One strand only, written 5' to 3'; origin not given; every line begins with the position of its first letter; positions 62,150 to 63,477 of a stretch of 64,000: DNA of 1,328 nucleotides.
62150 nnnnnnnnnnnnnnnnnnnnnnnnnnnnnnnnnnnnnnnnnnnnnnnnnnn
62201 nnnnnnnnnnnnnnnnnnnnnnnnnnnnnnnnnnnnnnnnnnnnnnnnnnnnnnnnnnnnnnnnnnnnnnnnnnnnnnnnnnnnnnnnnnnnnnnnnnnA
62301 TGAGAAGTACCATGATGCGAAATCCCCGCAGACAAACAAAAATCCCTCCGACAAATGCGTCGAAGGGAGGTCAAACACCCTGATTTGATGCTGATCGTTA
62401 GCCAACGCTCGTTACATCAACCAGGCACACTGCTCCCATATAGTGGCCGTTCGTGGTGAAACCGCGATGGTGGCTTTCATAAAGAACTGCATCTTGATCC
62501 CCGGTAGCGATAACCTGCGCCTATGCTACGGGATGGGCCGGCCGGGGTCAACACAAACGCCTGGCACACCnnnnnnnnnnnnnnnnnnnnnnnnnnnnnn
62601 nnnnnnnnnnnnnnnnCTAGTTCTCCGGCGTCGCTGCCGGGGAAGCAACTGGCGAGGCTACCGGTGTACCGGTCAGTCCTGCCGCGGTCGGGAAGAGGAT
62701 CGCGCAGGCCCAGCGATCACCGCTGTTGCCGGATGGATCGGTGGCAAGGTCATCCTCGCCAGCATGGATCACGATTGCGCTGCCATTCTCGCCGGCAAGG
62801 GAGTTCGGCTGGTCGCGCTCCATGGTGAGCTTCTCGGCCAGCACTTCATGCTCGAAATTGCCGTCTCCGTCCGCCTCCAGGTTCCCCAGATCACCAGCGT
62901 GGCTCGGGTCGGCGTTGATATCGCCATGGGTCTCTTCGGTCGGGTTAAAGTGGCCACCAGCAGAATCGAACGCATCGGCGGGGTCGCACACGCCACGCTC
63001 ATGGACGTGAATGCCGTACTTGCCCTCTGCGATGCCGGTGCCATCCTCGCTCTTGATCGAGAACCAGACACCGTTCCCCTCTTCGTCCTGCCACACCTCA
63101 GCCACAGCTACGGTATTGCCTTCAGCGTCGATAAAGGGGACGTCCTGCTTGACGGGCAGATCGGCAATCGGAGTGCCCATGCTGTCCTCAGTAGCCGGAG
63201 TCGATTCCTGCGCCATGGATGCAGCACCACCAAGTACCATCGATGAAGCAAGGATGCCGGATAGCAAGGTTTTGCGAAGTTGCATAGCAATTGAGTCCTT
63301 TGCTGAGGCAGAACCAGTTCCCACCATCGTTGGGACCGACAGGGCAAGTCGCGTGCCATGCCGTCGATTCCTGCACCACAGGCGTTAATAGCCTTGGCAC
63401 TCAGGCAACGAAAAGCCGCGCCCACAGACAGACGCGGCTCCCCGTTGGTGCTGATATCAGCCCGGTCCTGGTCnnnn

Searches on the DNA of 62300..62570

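Call 40: search_rna_families(source=window, start=62300, end=62570, threshold=evalue, max_evalue=10)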
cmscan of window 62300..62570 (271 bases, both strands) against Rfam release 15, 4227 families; matches with E-value up to 10: 1.
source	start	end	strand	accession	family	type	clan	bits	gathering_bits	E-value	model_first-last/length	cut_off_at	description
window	62335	62383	-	RF02837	anti-hemB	Gene; sRNA;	-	11.8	49.5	3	1-81/81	no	Burkholderia RNA 7 (anti-hemB)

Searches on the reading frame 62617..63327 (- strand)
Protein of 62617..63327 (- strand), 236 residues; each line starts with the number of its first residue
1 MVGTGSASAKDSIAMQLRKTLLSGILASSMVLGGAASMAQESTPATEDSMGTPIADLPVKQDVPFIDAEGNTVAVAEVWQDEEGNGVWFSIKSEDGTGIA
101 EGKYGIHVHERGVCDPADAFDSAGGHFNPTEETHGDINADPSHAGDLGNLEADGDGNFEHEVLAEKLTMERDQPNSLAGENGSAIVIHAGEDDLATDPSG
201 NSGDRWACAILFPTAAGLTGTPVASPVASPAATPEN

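Call 10: search_protein_families(library=ncbifam, proteins=[window:62617-63327:-])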
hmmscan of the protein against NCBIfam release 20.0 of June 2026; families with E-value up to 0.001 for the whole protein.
window:62617-63327:- (236 aa): 3 families
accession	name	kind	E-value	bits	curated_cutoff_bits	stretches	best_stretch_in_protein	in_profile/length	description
NF047632.1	SodCCaul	equivalog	4.6e-24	84.8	250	1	66-211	31-172/173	superoxide dismutase[Cu-Zn]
NF047631.1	SodCMycob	equivalog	3.5e-15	56.2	230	1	63-199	72-204/236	superoxide dismutase[Cu-Zn]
NF007628.1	PRK10290.1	equivalog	6.7e-13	49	165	1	63-210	26-171/172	superoxide dismutase [Cu-Zn] SodC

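Call 11: search_protein_families(library=pfam, proteins=[window:62617-63327:-])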
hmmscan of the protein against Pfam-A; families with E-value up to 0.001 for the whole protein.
window:62617-63327:- (236 aa): 1 family
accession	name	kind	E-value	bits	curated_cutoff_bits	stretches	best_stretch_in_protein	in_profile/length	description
PF00080.25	Sod_Cu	-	5.5e-34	117.9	28.9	1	95-210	22-132/133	Copper/zinc superoxide dismutase (SODC)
